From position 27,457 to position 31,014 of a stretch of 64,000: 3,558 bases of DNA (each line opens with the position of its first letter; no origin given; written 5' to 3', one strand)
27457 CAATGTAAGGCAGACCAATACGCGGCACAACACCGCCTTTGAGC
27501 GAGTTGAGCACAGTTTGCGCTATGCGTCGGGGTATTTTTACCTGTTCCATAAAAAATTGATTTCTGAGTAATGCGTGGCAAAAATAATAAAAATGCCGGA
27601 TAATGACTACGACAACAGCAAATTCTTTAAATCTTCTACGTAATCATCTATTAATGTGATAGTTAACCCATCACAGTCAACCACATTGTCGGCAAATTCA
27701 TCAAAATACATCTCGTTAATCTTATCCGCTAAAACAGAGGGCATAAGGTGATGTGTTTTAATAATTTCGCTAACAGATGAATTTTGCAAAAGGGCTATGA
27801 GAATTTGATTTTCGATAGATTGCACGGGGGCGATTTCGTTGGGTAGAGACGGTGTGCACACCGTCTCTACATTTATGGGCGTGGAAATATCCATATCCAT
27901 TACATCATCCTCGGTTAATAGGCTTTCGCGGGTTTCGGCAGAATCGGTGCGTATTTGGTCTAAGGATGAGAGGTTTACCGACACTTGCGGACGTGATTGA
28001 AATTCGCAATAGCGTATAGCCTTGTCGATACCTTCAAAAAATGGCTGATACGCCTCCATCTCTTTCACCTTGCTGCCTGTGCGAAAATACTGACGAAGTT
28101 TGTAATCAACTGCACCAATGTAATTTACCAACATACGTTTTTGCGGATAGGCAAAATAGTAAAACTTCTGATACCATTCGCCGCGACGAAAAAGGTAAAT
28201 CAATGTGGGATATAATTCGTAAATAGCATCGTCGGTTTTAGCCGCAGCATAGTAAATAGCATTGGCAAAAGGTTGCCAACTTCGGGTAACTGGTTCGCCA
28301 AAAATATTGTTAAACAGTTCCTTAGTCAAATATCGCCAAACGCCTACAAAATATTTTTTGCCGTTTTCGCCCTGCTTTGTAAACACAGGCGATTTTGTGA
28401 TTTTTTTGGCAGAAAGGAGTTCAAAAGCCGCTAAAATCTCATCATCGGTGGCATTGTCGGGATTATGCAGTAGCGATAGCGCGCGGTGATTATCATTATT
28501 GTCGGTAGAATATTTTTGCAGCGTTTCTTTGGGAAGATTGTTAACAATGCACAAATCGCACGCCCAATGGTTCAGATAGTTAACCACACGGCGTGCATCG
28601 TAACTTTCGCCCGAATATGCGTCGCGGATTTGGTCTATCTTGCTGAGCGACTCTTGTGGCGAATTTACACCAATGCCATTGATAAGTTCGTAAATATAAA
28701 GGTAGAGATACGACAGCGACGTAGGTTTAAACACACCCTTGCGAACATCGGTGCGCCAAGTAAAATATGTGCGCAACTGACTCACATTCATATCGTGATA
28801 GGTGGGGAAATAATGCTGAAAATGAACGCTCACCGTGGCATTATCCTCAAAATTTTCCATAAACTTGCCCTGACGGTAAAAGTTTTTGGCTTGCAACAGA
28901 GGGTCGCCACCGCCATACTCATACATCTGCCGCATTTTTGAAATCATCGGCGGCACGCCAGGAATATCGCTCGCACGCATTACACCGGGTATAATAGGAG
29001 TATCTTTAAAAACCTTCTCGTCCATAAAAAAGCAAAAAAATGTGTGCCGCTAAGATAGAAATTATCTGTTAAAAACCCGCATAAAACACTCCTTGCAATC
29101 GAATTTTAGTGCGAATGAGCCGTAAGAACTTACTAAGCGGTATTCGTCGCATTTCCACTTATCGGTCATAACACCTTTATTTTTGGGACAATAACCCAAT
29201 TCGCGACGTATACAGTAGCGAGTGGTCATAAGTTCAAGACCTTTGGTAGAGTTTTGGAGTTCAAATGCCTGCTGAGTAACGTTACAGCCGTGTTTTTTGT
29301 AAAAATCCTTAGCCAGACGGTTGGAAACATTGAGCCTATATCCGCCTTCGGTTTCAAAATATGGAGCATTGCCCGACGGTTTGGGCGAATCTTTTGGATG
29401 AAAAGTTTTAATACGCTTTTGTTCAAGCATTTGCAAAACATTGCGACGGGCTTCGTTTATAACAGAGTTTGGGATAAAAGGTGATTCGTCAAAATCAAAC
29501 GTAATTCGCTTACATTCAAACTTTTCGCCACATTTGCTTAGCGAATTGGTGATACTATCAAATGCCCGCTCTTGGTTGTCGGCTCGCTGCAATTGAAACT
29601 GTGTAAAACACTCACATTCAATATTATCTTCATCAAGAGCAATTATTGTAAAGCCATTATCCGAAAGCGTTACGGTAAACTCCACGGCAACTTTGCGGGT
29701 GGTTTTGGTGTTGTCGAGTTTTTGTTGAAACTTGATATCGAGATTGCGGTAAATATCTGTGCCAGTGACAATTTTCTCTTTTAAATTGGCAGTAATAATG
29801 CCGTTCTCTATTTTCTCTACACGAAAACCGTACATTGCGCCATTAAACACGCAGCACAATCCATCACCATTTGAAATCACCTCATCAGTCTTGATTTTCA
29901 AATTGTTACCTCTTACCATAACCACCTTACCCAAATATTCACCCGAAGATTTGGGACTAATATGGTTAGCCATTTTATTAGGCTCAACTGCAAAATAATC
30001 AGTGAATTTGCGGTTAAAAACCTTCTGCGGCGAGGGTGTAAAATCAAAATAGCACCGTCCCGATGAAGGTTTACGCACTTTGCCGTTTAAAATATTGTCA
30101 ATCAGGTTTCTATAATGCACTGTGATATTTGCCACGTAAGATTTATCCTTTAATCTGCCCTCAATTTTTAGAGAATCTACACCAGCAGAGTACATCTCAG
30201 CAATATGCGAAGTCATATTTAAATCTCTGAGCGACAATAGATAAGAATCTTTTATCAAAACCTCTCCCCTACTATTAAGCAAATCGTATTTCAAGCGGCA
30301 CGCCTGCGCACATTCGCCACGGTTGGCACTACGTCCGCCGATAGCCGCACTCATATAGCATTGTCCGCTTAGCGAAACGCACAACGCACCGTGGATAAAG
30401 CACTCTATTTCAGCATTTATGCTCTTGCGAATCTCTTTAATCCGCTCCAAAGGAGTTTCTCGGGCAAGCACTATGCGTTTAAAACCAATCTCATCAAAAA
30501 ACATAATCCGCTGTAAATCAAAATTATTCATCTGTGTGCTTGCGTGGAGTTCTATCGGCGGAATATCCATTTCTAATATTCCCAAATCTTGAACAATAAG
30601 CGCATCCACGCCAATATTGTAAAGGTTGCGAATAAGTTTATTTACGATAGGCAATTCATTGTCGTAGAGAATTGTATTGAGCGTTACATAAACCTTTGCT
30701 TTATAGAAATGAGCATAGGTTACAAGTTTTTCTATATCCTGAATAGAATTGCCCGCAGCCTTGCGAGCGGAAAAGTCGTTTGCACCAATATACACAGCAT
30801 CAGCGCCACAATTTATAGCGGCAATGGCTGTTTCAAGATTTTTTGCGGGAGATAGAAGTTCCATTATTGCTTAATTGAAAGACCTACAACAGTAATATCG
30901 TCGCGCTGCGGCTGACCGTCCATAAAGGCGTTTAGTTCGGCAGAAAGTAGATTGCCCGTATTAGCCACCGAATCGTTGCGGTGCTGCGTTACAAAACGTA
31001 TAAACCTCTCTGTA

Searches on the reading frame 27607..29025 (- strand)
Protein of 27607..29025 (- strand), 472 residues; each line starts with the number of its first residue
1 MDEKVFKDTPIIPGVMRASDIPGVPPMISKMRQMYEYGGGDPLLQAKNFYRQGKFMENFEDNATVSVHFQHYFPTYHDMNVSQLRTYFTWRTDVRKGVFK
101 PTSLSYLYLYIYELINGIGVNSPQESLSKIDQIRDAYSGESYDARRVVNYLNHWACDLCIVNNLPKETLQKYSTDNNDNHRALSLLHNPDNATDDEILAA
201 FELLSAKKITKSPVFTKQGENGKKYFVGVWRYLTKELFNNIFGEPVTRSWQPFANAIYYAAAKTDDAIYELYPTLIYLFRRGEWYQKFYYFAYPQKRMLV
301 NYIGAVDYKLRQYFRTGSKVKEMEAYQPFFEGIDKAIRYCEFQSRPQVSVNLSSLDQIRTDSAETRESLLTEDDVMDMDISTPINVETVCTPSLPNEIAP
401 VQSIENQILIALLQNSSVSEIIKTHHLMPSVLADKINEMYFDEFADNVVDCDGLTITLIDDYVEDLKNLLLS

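Call 19: search_protein_families(library=pfam, proteins=[window:27607-29025:-], max_evalue=0.001)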
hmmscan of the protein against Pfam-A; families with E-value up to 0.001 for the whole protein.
window:27607-29025:- (472 aa): 2 families
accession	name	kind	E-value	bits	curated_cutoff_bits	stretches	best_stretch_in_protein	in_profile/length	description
PF13208.11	TerB_N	-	4.4e-30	105.4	25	1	30-231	16-195/207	TerB N-terminal domain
PF15615.11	TerB_C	-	7e-16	59.2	26.3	1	343-467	12-148/148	TerB-C domain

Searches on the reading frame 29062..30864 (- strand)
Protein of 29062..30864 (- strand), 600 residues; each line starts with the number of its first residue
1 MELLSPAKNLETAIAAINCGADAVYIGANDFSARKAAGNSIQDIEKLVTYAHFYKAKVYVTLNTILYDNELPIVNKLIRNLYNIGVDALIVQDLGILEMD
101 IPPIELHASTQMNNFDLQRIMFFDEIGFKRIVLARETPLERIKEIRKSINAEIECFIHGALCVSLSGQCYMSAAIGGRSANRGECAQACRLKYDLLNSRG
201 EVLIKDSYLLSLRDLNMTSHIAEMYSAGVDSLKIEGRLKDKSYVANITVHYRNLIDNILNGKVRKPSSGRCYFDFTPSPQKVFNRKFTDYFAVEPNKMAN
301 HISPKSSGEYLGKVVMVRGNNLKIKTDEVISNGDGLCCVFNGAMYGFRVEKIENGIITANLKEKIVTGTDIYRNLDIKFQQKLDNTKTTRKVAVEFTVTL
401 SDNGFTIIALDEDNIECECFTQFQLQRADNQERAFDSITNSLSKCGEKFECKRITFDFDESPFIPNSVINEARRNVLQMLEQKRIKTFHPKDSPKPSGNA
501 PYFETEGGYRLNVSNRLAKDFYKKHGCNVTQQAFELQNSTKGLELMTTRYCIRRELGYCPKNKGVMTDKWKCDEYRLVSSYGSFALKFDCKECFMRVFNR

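Call 19: search_protein_families(library=pfam, proteins=[window:29062-30864:-], max_evalue=0.001)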
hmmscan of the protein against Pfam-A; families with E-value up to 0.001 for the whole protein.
window:29062-30864:- (600 aa): 2 families
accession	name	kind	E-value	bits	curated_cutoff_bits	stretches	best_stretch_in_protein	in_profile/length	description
PF01136.24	Peptidase_U32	-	4.7e-76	255.6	22.4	1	74-295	4-230/233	Peptidase family U32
PF12392.13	DUF3656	-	3.9e-18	66.6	22.1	1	371-485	1-109/109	Collagenase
